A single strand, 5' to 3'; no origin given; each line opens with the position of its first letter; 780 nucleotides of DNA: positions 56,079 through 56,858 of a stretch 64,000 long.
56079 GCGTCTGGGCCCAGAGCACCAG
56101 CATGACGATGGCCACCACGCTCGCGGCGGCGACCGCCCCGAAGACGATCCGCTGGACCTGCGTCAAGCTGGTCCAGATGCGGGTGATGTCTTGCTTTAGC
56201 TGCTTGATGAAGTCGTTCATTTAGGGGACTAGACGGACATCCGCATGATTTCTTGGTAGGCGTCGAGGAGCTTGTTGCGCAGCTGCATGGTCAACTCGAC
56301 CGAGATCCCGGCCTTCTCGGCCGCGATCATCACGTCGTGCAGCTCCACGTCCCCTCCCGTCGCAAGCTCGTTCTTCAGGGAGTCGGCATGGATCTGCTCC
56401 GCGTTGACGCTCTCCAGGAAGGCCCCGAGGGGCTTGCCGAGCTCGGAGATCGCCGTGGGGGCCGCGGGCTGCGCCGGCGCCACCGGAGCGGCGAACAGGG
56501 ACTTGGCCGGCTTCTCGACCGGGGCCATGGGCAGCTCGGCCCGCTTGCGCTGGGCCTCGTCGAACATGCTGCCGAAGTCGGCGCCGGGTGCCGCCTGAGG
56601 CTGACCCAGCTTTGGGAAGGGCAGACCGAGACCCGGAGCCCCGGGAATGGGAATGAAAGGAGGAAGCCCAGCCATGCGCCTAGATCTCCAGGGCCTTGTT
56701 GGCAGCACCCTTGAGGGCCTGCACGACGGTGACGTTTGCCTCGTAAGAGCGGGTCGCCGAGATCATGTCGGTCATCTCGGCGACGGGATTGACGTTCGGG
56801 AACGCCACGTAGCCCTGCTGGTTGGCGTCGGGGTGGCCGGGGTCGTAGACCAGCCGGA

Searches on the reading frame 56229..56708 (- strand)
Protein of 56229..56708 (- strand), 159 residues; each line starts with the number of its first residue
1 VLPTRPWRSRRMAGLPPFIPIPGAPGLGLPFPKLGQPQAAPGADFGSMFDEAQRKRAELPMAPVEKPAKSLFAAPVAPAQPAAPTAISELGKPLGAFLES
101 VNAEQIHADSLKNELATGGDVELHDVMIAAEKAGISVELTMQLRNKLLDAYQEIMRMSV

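Call 57: search_protein_families(library=pfam, proteins=[window:56229-56708:-], max_evalue=0.01)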
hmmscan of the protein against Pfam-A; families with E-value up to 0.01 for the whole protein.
window:56229-56708:- (159 aa): 1 family
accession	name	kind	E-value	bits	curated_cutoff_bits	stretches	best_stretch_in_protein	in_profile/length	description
PF02049.23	FliE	-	5.1e-25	87.9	22.4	1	79-159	9-89/89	Flagellar hook-basal body complex protein FliE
